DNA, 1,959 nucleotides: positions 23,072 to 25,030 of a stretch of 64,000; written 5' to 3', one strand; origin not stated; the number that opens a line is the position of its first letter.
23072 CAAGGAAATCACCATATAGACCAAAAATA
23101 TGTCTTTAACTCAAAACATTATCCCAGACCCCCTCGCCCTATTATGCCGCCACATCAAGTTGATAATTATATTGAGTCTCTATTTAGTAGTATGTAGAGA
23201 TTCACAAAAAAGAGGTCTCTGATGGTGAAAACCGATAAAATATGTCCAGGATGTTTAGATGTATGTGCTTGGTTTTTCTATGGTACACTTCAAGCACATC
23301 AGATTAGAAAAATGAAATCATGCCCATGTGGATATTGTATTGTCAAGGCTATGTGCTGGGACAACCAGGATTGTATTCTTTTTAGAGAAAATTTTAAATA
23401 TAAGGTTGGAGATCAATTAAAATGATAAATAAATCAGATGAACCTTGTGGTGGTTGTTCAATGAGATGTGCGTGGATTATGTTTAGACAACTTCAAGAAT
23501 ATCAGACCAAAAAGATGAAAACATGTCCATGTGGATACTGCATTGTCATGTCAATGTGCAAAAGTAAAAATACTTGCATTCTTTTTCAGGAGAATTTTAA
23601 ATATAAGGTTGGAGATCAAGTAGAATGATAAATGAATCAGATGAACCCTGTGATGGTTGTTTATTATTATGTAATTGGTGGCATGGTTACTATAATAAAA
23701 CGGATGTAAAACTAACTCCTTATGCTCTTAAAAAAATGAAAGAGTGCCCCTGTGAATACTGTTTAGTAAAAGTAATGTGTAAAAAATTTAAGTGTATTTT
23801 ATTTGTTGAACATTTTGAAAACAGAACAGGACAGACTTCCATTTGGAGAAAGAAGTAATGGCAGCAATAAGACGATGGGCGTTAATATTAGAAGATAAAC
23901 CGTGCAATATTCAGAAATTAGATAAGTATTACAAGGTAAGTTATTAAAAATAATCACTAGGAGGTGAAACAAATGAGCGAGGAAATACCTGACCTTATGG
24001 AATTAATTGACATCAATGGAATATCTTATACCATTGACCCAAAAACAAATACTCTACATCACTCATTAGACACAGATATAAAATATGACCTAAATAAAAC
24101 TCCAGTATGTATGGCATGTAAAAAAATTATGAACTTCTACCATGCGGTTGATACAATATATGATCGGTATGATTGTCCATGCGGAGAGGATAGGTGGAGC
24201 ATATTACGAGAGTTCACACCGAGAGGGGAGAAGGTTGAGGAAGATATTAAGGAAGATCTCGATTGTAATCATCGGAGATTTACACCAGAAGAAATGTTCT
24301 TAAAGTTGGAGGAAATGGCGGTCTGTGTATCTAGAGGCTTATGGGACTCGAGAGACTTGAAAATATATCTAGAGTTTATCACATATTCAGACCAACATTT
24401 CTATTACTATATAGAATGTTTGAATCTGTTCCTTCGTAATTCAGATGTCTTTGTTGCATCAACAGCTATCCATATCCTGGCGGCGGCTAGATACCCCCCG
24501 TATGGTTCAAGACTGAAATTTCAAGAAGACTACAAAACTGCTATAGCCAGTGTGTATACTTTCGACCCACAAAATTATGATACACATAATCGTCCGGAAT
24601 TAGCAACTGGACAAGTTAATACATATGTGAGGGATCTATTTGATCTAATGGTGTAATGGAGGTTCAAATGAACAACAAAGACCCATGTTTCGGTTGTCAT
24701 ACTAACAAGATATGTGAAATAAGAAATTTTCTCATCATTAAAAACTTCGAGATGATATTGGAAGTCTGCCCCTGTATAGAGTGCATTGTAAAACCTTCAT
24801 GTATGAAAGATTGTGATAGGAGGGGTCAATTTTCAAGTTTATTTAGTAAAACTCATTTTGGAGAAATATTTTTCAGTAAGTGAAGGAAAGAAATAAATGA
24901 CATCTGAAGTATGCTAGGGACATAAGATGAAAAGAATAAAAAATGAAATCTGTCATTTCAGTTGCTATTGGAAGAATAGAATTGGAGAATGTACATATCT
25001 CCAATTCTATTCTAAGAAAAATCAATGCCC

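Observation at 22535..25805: Tandemly duplicated module: 220-230 aa Cys-containing protein followed by a string of double-CxxC mini-proteins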

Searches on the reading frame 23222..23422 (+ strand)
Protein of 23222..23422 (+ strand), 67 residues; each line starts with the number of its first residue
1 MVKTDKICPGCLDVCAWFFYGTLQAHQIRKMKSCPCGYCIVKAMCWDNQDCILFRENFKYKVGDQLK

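Call 5: search_protein_families(library=pfam, proteins=[window:23222-23422:+], max_evalue=1)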
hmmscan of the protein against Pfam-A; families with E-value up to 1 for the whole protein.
window:23222-23422:+ (67 aa): 0 families

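Call 6: search_protein_families(library=phrogs, proteins=[window:23222-23422:+], max_evalue=1)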
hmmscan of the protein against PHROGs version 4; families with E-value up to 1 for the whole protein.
window:23222-23422:+ (67 aa): 0 families

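Call 22: find_homologous_proteins(query=A3, max_evalue=0.01)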
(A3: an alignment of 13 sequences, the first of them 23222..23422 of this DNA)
Query A3 (13 sequences) (67 aa, profile of the alignment): 13 proteins with E <= 0.01 among 55 candidates.
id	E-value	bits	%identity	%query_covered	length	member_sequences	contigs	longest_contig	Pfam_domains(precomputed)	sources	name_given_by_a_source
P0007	3.3e-16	77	58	97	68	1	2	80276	-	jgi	-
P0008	1.9e-15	74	100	100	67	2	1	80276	-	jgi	-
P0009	5.6e-14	70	48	31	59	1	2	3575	-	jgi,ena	-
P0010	4.4e-13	67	39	42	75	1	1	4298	-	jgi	-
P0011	3.0e-11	61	45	30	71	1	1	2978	-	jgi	-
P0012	1.2e-10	59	41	51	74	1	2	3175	-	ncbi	-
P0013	1.4e-8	52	45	61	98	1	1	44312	-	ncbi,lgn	ncbi:MAG: hypothetical protein ACFFG0_03825 [Candidatus Thorarchaeota archaeon]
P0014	1.8e-8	52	50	36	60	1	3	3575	-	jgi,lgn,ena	-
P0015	2.2e-8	52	34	60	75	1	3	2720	-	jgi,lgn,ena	-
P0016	4.2e-7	48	54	34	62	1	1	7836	-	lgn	-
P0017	1.2e-6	46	44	48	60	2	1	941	-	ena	-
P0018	8.6e-6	43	33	76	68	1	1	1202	-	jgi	jgi:hypothetical protein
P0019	7.5e-5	40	69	24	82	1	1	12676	-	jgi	-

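Call 42: find_encoding_contigs(protein=P0013, flank=10000, max_places=3)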
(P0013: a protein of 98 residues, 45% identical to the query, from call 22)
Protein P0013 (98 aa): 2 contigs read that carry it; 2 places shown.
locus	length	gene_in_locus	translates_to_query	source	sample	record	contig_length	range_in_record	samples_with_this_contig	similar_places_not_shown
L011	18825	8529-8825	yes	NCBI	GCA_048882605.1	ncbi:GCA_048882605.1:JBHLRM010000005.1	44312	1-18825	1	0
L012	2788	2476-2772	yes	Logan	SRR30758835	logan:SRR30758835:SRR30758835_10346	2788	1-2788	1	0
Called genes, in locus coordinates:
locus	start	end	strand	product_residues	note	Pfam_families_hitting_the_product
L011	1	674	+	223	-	PF01391:Collagen (weak)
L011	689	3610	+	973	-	-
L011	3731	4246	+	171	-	PF13671:AAA_33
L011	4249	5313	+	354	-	-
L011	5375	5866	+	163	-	-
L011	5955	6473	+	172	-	-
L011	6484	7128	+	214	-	-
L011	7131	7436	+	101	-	-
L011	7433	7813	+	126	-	-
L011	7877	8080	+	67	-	-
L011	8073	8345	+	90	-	-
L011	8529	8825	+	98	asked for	-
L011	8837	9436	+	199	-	-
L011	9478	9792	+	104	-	-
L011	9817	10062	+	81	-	-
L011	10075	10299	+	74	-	-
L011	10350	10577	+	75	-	-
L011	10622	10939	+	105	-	-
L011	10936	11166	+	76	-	-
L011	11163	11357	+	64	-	-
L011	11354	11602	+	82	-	-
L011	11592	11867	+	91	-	-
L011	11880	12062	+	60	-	-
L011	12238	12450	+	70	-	-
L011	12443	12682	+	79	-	-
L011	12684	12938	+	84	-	-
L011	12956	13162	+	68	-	-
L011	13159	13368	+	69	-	-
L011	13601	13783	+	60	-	-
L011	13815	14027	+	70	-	-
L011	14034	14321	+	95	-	-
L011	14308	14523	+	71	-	-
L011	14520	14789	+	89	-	-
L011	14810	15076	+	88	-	-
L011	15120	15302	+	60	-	-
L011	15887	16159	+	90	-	-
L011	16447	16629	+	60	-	-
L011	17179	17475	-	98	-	-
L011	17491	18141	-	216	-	PF00520:Ion_trans, PF07885:Ion_trans_2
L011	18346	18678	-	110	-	-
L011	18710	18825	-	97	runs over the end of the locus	-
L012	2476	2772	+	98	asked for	-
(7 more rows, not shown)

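Call 69: find_encoding_contigs(protein=P0019, flank=10000, max_places=2)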
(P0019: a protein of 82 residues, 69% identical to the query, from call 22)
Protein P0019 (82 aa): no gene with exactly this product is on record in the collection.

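Call 70: find_encoding_contigs(protein=P0016, flank=10000, max_places=2)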
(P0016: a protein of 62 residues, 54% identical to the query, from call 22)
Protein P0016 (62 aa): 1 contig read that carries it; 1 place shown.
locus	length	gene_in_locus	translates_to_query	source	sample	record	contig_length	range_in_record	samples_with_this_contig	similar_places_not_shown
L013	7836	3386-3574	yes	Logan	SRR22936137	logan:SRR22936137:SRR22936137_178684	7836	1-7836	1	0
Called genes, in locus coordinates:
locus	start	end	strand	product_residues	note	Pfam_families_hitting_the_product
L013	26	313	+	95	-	-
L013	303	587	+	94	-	-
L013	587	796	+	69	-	-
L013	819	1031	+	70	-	-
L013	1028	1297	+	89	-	-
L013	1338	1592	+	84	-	-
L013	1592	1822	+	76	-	-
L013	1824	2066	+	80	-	-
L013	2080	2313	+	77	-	-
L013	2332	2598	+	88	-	-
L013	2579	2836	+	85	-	-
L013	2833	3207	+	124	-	-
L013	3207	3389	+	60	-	-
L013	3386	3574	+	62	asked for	-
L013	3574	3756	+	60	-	-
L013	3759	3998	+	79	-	-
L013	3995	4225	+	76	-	-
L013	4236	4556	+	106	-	-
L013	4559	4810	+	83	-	-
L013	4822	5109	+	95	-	-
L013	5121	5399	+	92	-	-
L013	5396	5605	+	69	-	-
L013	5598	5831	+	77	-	-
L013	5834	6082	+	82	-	-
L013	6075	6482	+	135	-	-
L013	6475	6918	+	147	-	-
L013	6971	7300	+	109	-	-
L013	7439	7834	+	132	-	?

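Call 89: search_protein_families(library=ncbifam, proteins=[window:23222-23422:+], max_evalue=1)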
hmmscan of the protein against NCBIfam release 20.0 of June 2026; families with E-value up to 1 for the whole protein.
window:23222-23422:+ (67 aa): 0 families

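Call 90: search_protein_families(library=padloc, proteins=[window:23222-23422:+], max_evalue=1)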
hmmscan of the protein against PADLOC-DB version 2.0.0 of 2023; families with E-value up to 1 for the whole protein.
window:23222-23422:+ (67 aa): 0 families

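Call 104: search_protein_families(library=pfam, proteins=[L011:689-3607:+, L011:4249-5310:+, L011:6484-7125:+, L011:8837-9433:+], max_evalue=0.01)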
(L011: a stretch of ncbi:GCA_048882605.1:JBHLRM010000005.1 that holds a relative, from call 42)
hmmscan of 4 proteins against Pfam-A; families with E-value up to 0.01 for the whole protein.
L011:689-3607:+ (973 aa): 0 families

L011:4249-5310:+ (354 aa): 0 families

L011:6484-7125:+ (214 aa): 1 family
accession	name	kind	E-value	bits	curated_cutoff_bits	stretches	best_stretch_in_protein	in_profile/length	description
PF15777.11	Anti-TRAP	-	0.0058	17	32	0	156-175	29-49/59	Tryptophan RNA-binding attenuator protein inhibitory protein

L011:8837-9433:+ (199 aa): 0 families

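Call 108: find_encoding_contigs(protein=P0015, flank=5000, max_places=4)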
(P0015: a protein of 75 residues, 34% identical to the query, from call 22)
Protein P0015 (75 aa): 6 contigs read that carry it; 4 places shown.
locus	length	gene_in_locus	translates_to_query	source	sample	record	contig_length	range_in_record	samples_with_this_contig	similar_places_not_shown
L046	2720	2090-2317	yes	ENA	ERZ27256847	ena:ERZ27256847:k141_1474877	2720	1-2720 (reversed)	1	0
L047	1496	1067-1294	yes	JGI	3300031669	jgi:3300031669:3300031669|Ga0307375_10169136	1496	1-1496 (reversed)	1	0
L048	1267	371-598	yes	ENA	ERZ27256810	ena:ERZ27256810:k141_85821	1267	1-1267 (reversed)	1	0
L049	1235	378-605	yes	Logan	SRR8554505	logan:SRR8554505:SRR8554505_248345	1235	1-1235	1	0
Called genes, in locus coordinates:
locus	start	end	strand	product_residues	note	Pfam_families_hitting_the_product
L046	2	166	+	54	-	?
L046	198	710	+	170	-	-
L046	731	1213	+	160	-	-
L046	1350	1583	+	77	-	-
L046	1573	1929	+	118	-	-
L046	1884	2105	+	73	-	-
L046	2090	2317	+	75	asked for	-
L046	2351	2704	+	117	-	-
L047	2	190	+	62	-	?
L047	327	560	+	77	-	-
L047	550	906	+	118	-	-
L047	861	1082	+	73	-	-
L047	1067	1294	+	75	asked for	-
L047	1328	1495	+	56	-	?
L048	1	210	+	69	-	?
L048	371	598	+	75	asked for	-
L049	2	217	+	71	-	?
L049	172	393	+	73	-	-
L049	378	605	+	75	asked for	-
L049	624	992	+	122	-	-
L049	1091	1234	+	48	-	?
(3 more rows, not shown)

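Call 109: find_encoding_contigs(protein=P0012, flank=5000, max_places=3)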
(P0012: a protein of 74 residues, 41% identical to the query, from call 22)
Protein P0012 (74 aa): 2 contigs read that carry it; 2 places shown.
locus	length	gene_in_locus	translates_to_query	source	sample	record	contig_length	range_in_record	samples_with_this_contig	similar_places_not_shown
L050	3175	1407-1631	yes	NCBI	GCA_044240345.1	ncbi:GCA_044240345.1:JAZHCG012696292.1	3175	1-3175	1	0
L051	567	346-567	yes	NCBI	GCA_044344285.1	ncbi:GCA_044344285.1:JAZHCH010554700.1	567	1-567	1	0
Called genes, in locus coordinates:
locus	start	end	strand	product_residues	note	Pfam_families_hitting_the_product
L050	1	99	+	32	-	?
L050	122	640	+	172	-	-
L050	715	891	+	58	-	-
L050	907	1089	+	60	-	-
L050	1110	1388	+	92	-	-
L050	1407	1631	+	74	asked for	-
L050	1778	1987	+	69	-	-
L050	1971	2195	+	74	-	-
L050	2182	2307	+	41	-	-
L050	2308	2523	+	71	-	-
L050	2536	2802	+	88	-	-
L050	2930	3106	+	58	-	-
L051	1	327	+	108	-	?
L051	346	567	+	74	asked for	?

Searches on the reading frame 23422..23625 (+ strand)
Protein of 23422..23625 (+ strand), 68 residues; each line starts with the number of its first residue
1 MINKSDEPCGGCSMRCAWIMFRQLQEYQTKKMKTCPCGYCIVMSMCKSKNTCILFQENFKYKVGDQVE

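Call 5: search_protein_families(library=pfam, proteins=[window:23422-23625:+], max_evalue=1)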
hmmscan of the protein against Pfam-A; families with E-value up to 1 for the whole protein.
window:23422-23625:+ (68 aa): 1 family
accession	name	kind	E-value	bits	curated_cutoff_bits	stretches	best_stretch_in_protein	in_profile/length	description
PF19429.4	EVA_Class_A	-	0.073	13.8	27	1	14-53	33-71/73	Evasins Class A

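Call 6: search_protein_families(library=phrogs, proteins=[window:23422-23625:+], max_evalue=1)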
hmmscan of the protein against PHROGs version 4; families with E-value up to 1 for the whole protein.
window:23422-23625:+ (68 aa): 0 families

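Call 50: search_protein_families(library=pfam, alignment_id=A6, max_evalue=0.1)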
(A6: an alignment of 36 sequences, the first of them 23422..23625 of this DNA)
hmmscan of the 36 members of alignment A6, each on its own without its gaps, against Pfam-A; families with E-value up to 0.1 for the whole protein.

A. member 1, window:23422-23625:+ (68 aa): 1 family
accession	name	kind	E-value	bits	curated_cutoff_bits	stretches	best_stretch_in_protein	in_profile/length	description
PF19429.4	EVA_Class_A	-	0.073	13.8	27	0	14-53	33-71/73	Evasins Class A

B. families by the number of members that match (of 36 scanned): 3 families
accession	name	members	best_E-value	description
PF03043.19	Herpes_UL87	1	0.022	Herpesvirus UL87 family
PF19429.4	EVA_Class_A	1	0.073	Evasins Class A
PF12468.15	LRR_TTSS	1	0.079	Type III secretion system leucine rich repeat protein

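Call 51: find_homologous_proteins(query=A6, max_evalue=0.01)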
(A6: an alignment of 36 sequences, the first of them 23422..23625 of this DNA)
Query A6 (36 sequences) (68 aa, profile of the alignment): 7 proteins with E <= 0.01 among 60 candidates.
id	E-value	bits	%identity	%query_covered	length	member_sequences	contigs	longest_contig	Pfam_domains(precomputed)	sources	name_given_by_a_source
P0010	8.0e-12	63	37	59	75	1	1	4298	-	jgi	-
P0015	6.8e-10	57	37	59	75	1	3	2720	-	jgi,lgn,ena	-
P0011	2.2e-9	55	31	59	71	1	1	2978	-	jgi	-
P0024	3.5e-9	54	38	19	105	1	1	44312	-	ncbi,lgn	ncbi:MAG: hypothetical protein ACFFG0_03855 [Candidatus Thorarchaeota archaeon]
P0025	5.6e-9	54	24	60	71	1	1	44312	-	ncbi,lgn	ncbi:MAG: hypothetical protein ACFFG0_03925 [Candidatus Thorarchaeota archaeon]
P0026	6.5e-7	47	30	56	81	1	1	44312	-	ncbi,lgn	ncbi:MAG: hypothetical protein ACFFG0_03840 [Candidatus Thorarchaeota archaeon]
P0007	6.6e-7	47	100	100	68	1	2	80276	-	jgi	-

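Call 59: predict_structure(alignment_id=A7)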
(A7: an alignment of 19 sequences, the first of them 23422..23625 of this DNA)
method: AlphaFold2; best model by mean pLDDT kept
length: 68 residues; sequences in the alignment: 19
mean_pLDDT: 54.5   pTM: 0.31
mean pLDDT of the five models: 54.5, 54.4, 51.4, 46.7, 42.0
residues with pLDDT >= 90: 0; 70-90: 1; 50-70: 48; < 50: 19
segments of 3 or more residues with pLDDT < 50: 1-7, 37-42
pLDDT, mean of each block of 10 residues (from residue 1): 43 54 60 49 54 64 58
secondary structure, 60 per line:
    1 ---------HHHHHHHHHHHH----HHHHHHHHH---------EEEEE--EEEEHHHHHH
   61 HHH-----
elements in order: H10-21 H26-34 E44-48 E51-54 H55-63

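Call 60: search_solved_structures(query=A6, max_evalue=10, show_alignments=3)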
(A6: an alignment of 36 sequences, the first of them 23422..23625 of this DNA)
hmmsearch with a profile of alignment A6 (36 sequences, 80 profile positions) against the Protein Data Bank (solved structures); distinct sequences matched with E-value up to 10: 1.
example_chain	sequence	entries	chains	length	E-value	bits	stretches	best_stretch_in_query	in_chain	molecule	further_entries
6i2m_A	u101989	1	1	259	0.12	15.8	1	34-73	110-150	Kelch repeat and BTB domain-containing protein A55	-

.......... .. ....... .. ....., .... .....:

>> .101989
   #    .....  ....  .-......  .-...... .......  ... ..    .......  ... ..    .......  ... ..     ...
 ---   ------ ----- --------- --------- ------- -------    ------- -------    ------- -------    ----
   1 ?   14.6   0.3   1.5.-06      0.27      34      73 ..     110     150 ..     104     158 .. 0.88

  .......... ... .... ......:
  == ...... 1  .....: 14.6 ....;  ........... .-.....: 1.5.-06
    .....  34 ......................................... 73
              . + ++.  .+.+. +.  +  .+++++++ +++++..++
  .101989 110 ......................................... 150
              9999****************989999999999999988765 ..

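Call 89: search_protein_families(library=ncbifam, proteins=[window:23422-23625:+], max_evalue=1)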
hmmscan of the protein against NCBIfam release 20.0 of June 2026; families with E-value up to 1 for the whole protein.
window:23422-23625:+ (68 aa): 0 families

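Call 90: search_protein_families(library=padloc, proteins=[window:23422-23625:+], max_evalue=1)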
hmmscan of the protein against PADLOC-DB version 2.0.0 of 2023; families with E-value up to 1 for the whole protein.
window:23422-23625:+ (68 aa): 0 families

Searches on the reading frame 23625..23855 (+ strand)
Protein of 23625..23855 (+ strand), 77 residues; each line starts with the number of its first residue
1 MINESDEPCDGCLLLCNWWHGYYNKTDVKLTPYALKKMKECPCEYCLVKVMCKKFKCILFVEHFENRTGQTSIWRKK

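Call 5: search_protein_families(library=pfam, proteins=[window:23625-23855:+], max_evalue=1)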
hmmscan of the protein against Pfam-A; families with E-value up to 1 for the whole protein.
window:23625-23855:+ (77 aa): 0 families

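Call 6: search_protein_families(library=phrogs, proteins=[window:23625-23855:+], max_evalue=1)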
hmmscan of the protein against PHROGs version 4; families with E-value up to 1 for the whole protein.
window:23625-23855:+ (77 aa): 0 families

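Call 89: search_protein_families(library=ncbifam, proteins=[window:23625-23855:+], max_evalue=1)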
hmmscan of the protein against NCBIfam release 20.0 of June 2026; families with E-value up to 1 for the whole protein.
window:23625-23855:+ (77 aa): 1 family
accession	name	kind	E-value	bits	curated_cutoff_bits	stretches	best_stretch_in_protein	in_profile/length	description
TIGR01520.1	FruBisAldo_II_A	equivalog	0.078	12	347.7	1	20-63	224-263/357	class II fructose-bisphosphate aldolase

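Call 90: search_protein_families(library=padloc, proteins=[window:23625-23855:+], max_evalue=1)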
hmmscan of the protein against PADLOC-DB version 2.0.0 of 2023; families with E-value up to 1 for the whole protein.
window:23625-23855:+ (77 aa): 0 families

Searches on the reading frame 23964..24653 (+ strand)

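Call 5: search_protein_families(library=pfam, proteins=[window:23964-24653:+], max_evalue=1)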
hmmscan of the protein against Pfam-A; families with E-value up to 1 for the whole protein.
window:23964-24653:+ (230 aa): 2 families
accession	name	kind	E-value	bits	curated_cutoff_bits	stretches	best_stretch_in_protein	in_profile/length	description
PF00079.25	Serpin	-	0.051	13.2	27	1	182-224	93-134/370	Serpin (serine protease inhibitor)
PF00328.27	His_Phos_2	-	0.12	12.2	23.6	1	110-186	278-336/354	Histidine phosphatase superfamily (branch 2)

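Call 6: search_protein_families(library=phrogs, proteins=[window:23964-24653:+], max_evalue=1)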
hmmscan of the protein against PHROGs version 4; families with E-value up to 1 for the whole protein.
window:23964-24653:+ (230 aa): 0 families

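Call 89: search_protein_families(library=ncbifam, proteins=[window:23973-24653:+], max_evalue=1)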
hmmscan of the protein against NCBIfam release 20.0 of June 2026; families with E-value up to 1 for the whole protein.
window:23973-24653:+ (227 aa): 0 families

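Call 90: search_protein_families(library=padloc, proteins=[window:23973-24653:+], max_evalue=1)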
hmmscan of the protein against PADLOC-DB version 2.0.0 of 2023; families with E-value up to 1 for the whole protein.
window:23973-24653:+ (227 aa): 0 families

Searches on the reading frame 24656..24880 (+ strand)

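Call 5: search_protein_families(library=pfam, proteins=[window:24656-24880:+], max_evalue=1)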
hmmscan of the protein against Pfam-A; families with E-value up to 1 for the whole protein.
window:24656-24880:+ (75 aa): 1 family
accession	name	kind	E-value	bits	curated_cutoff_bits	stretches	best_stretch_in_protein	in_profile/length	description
PF07973.19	tRNA_SAD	-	0.053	14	24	1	8-29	11-32/44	Threonyl and Alanyl tRNA synthetase second additional domain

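Call 6: search_protein_families(library=phrogs, proteins=[window:24656-24880:+], max_evalue=1)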
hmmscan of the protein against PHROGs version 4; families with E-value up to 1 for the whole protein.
window:24656-24880:+ (75 aa): 0 families

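Call 89: search_protein_families(library=ncbifam, proteins=[window:24656-24880:+], max_evalue=1)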
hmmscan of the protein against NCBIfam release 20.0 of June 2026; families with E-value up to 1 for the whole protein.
window:24656-24880:+ (75 aa): 0 families

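Call 90: search_protein_families(library=padloc, proteins=[window:24656-24880:+], max_evalue=1)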
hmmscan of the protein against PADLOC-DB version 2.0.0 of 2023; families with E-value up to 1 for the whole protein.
window:24656-24880:+ (75 aa): 0 families
